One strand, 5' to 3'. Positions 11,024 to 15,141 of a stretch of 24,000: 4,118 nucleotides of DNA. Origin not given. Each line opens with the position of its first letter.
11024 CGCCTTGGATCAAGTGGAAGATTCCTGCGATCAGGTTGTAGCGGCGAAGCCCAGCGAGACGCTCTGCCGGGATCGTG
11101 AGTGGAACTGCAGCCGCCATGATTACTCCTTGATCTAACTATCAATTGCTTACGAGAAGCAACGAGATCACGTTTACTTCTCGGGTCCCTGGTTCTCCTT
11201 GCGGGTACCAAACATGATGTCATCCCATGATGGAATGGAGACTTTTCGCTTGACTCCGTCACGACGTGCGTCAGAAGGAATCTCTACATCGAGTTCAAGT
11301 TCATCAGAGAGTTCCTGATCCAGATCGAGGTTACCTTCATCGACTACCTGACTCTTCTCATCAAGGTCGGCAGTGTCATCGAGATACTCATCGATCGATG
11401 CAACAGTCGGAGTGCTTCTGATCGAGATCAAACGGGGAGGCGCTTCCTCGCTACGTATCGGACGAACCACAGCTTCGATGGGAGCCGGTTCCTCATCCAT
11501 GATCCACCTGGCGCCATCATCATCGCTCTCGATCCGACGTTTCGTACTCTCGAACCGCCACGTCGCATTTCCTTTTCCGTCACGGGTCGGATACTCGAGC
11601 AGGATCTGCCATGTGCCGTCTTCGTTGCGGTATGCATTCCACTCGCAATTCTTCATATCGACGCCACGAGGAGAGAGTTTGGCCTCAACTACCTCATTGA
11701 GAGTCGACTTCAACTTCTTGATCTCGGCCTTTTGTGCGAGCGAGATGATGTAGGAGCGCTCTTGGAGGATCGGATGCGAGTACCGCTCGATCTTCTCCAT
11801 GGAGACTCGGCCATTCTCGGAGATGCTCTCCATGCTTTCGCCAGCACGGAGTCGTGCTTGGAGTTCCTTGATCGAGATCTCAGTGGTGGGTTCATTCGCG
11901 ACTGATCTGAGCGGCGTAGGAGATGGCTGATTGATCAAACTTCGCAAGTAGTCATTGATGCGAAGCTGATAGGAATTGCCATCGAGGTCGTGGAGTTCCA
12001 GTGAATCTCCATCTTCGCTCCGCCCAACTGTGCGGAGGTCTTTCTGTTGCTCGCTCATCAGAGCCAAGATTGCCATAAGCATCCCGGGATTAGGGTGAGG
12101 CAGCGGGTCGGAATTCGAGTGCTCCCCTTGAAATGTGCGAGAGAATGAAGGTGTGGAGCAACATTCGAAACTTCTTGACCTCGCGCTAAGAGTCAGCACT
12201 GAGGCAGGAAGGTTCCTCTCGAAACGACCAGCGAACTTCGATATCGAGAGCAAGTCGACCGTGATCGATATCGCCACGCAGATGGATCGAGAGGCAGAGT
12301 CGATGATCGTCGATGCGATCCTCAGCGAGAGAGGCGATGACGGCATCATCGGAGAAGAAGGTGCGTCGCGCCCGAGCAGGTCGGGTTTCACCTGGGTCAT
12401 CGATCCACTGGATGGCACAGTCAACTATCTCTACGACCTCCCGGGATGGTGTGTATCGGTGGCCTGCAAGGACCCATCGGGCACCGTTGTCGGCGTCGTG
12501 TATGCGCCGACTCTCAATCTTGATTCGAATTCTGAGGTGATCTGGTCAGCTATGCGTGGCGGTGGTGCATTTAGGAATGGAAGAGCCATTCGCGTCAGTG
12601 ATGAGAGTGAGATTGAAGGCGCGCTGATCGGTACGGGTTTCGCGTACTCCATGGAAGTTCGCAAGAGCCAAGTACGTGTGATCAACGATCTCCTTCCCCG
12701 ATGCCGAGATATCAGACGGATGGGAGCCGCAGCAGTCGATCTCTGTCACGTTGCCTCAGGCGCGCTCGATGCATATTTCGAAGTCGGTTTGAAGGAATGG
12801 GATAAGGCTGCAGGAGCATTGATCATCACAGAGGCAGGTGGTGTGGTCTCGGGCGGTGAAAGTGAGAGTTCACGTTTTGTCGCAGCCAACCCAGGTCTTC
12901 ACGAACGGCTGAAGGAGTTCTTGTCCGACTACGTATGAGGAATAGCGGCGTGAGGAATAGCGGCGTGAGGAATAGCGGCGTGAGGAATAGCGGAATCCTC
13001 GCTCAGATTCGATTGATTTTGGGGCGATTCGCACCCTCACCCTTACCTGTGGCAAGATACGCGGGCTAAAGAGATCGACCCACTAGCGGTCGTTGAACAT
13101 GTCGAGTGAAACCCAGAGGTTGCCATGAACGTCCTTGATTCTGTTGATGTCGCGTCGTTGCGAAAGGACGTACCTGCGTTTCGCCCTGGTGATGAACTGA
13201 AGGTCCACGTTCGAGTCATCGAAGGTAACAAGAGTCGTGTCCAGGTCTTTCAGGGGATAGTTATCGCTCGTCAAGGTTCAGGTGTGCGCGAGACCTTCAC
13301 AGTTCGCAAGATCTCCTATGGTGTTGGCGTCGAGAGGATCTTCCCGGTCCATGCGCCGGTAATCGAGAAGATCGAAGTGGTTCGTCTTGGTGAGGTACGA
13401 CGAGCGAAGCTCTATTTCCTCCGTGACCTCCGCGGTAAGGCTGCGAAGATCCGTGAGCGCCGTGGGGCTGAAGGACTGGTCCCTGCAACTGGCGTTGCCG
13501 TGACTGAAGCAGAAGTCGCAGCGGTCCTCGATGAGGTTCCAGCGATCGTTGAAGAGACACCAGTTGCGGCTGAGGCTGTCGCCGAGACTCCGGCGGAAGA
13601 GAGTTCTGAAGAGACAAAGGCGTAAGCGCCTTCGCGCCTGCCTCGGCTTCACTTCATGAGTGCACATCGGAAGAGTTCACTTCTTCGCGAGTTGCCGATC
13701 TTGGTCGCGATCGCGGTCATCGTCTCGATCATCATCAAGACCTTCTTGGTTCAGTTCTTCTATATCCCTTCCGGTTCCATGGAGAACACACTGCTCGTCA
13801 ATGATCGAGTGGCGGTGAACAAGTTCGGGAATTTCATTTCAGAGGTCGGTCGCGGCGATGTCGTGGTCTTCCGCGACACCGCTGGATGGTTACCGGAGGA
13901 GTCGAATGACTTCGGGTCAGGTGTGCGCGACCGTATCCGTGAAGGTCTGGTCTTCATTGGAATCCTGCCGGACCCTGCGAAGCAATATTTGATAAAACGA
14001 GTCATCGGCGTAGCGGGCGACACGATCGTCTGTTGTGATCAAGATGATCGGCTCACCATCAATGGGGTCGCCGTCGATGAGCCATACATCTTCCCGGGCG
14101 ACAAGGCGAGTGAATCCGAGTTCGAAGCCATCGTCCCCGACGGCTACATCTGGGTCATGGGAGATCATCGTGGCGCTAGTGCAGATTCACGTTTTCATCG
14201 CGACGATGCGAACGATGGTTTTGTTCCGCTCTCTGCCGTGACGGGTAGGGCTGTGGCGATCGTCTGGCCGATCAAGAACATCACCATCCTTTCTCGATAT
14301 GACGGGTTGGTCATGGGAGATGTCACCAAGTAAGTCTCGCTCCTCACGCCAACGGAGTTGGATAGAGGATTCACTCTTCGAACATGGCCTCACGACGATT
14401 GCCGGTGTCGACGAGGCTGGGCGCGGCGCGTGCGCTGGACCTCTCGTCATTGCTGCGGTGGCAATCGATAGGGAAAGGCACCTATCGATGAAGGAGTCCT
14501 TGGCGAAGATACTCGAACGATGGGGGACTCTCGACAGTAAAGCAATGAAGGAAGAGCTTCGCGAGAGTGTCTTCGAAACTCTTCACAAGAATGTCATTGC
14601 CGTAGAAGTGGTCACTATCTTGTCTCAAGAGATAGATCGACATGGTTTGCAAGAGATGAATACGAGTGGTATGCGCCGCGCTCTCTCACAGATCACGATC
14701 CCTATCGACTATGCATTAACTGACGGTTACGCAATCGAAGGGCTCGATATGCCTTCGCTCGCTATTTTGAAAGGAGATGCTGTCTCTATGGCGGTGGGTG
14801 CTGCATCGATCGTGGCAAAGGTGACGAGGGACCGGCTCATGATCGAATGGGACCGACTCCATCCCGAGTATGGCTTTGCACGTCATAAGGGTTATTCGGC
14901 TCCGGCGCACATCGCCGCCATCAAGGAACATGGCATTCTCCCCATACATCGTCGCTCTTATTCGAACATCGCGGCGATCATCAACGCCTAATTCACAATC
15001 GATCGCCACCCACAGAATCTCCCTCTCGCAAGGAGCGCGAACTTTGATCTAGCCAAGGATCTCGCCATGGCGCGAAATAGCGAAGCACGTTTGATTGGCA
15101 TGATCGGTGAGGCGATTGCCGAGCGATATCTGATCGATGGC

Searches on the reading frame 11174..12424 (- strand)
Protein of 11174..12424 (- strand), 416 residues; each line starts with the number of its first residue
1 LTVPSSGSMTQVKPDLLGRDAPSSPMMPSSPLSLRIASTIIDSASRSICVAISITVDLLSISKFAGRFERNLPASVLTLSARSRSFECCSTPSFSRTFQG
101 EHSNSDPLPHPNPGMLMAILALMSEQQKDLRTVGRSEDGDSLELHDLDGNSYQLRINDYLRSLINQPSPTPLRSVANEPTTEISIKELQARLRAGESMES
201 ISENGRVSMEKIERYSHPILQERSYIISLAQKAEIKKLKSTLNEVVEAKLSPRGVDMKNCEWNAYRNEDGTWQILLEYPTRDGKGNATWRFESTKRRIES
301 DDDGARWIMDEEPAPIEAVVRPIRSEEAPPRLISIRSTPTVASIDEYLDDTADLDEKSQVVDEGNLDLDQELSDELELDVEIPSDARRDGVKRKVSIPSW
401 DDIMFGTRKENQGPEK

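Call 9: search_protein_families(library=pfam, proteins=[window:11174-12424:-], max_evalue=0.001)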
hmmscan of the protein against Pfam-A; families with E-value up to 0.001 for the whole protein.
window:11174-12424:- (416 aa): 1 family
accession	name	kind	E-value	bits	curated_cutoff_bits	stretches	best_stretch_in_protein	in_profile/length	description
PF11268.13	DUF3071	-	4.2e-42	144.6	26.9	1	128-291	2-168/168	Protein of unknown function (DUF3071)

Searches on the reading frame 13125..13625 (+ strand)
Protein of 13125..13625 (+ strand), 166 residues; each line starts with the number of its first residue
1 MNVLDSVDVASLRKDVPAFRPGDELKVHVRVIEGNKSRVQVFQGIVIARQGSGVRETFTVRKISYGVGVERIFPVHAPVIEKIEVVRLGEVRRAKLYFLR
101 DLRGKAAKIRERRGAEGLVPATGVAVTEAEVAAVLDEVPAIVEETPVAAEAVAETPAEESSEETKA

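Call 10: search_protein_families(library=pfam, proteins=[window:13125-13625:+], max_evalue=0.001)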
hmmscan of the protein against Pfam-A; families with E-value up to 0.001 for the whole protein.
window:13125-13625:+ (166 aa): 1 family
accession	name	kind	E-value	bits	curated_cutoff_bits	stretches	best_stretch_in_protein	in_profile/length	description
PF01245.26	Ribosomal_L19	-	7.1e-49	164.8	22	1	3-112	2-111/111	Ribosomal protein L19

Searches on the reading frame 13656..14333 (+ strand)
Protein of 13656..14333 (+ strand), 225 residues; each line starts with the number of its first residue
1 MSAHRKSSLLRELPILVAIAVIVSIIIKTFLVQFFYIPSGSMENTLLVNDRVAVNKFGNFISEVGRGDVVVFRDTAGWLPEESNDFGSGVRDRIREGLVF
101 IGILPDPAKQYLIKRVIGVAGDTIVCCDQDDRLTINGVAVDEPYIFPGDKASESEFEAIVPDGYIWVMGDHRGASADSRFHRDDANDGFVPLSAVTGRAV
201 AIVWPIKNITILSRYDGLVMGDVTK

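Call 10: search_protein_families(library=pfam, proteins=[window:13656-14333:+], max_evalue=0.001)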
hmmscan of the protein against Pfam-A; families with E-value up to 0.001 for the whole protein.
window:13656-14333:+ (225 aa): 1 family
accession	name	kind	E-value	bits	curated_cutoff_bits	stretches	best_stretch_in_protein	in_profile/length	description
PF10502.14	Peptidase_S26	-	1.3e-40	139.6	22.9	1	14-204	5-168/168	Signal peptidase, peptidase S26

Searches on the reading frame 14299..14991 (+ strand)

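Call 10: search_protein_families(library=pfam, proteins=[window:14299-14991:+], max_evalue=0.001)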
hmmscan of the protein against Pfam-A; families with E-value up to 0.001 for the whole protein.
window:14299-14991:+ (230 aa): 1 family
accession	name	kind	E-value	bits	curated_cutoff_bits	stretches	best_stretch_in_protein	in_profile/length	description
PF01351.25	RNase_HII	-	4.3e-36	125.1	25.8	1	35-223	1-198/199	Ribonuclease HII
